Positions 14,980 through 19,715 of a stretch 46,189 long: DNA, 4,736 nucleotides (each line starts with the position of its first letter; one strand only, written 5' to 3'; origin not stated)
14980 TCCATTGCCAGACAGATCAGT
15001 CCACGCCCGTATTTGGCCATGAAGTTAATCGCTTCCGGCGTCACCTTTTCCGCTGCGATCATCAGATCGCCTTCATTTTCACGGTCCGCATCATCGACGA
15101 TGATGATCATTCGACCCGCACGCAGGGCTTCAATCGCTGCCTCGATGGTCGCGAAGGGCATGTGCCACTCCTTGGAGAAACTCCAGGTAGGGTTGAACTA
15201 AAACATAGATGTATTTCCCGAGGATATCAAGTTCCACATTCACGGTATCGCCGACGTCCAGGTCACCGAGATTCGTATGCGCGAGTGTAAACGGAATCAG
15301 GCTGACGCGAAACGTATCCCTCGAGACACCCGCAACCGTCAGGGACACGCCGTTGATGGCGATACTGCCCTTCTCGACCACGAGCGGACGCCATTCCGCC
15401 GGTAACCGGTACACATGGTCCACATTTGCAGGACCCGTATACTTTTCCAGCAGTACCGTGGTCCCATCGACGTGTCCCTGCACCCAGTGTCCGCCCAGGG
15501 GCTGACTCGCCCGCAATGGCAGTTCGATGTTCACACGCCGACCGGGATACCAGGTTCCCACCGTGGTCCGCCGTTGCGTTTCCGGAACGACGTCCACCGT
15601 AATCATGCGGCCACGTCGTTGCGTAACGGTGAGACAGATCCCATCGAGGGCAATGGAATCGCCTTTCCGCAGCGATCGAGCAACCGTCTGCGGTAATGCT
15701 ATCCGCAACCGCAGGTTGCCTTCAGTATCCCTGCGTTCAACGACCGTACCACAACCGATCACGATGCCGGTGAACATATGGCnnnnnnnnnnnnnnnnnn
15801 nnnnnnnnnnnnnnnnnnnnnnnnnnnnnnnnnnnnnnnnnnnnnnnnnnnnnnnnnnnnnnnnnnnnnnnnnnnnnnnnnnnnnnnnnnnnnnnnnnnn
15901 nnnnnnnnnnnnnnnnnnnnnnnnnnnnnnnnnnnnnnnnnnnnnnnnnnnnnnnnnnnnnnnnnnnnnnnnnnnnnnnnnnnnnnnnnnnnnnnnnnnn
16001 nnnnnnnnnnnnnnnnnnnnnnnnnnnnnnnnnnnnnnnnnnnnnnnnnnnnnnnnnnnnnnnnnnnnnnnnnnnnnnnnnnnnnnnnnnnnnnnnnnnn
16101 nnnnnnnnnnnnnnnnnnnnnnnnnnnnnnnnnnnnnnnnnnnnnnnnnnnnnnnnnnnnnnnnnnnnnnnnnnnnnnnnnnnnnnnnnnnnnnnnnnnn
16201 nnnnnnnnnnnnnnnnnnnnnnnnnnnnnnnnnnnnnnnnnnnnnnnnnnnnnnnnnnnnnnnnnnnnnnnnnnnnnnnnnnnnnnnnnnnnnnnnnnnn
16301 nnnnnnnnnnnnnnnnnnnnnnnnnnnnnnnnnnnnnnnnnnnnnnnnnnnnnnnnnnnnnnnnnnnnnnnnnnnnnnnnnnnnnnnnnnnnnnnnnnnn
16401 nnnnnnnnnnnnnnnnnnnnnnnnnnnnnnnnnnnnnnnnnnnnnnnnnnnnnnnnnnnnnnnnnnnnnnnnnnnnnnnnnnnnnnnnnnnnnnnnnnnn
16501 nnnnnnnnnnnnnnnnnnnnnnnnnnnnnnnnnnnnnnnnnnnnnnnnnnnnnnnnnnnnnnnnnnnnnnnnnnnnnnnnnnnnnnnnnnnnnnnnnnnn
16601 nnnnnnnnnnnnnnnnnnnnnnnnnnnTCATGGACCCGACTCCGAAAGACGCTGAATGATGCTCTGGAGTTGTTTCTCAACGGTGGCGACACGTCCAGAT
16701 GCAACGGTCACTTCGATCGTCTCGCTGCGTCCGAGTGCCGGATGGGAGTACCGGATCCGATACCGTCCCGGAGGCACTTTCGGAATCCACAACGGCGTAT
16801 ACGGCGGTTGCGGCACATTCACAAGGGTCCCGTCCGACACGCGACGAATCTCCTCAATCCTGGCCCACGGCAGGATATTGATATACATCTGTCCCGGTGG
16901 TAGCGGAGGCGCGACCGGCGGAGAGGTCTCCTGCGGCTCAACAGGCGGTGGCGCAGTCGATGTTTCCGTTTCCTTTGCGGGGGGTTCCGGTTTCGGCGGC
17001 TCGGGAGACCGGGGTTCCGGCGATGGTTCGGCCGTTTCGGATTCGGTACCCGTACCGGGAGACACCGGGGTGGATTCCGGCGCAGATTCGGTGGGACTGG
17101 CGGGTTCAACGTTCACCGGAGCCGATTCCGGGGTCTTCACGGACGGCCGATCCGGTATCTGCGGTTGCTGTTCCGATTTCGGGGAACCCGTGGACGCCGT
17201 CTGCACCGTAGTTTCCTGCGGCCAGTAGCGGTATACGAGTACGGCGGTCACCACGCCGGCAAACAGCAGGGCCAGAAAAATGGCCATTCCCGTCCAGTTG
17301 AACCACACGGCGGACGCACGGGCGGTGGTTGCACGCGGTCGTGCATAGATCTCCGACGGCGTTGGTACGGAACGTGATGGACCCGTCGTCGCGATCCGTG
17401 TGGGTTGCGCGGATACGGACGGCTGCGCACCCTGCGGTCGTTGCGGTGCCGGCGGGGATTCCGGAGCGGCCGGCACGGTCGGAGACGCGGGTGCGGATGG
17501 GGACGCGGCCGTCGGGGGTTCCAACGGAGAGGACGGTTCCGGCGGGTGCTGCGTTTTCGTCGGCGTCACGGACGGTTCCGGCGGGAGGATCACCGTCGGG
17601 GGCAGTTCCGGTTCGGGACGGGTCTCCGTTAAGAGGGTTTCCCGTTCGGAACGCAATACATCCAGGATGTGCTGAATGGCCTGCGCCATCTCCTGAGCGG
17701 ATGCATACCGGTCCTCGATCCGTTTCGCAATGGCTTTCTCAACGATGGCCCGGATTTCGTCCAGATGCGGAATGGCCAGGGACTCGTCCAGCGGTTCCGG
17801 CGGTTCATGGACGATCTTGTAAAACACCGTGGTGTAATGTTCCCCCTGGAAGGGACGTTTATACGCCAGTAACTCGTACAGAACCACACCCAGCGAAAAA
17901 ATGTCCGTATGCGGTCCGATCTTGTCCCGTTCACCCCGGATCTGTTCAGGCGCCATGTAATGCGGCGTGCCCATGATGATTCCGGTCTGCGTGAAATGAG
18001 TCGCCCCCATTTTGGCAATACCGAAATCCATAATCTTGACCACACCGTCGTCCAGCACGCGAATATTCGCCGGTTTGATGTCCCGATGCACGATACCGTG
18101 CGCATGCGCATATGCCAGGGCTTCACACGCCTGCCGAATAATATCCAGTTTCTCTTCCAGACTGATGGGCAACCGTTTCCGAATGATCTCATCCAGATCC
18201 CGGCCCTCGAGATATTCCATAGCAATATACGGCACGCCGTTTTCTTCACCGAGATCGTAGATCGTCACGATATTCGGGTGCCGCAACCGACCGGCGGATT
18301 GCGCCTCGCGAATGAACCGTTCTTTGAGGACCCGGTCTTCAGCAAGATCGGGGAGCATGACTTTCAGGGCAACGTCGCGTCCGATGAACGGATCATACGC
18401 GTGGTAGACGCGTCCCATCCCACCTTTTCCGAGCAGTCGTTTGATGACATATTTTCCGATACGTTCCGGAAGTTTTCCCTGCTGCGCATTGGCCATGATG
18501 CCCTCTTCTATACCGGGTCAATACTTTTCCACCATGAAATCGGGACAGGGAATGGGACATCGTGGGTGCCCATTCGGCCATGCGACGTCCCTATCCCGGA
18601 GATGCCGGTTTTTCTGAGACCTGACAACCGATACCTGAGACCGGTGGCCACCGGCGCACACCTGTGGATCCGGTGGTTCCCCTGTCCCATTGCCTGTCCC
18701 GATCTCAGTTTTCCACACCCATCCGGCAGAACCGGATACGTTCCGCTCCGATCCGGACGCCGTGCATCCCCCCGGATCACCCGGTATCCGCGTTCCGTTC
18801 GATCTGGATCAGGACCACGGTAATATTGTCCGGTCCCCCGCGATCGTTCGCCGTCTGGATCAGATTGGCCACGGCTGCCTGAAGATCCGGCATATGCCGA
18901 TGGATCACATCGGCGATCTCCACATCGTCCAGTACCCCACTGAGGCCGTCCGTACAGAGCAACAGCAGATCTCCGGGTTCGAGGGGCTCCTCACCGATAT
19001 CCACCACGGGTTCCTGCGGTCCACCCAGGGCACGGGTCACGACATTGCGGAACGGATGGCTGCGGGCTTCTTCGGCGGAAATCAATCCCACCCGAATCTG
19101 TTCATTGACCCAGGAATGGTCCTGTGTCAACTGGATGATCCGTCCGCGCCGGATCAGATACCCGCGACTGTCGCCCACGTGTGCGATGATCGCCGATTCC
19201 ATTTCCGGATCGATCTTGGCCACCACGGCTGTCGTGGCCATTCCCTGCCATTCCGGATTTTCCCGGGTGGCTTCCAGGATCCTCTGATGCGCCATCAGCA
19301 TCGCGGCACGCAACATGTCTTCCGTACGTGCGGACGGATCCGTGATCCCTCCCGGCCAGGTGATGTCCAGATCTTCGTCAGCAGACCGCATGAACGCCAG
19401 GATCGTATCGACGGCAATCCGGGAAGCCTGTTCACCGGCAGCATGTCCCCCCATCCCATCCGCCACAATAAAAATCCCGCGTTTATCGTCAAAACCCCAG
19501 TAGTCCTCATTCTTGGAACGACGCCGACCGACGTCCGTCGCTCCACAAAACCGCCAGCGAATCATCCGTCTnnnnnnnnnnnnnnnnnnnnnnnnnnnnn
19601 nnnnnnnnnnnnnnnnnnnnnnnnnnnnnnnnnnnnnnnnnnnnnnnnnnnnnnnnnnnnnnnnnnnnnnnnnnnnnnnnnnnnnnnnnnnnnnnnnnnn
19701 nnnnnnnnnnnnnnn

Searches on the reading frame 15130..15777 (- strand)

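Call 60: search_protein_families(library=pfam, proteins=[window:15130-15777:-], max_evalue=0.00001)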
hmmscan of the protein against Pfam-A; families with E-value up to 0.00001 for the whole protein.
window:15130-15777:- (215 aa): 1 family
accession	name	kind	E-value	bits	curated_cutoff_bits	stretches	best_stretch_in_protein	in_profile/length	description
PF00677.23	Lum_binding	-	2.7e-48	162.4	27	2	3-85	1-84/86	Lumazine binding domain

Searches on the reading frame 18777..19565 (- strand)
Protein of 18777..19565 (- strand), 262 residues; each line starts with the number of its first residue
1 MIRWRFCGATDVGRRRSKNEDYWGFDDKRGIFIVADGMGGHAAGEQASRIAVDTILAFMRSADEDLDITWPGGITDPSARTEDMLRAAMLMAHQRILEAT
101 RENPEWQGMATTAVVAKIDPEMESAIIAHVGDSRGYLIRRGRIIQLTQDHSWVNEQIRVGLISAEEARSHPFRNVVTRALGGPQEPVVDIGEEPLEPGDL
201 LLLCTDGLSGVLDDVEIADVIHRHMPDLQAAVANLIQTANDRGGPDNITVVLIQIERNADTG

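Call 60: search_protein_families(library=pfam, proteins=[window:18777-19565:-], max_evalue=0.00001)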
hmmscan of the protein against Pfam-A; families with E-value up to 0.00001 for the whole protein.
window:18777-19565:- (262 aa): 3 families
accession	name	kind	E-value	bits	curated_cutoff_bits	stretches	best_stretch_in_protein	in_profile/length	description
PF13672.11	PP2C_2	-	1.2e-17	64.7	24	1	14-235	7-191/209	Protein phosphatase 2C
PF00481.26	PP2C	-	2.4e-16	60.6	20.3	1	25-248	30-255/255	Protein phosphatase 2C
PF07228.17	SpoIIE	-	9.5e-11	42.4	25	1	27-255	2-191/192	Stage II sporulation protein E (SpoIIE)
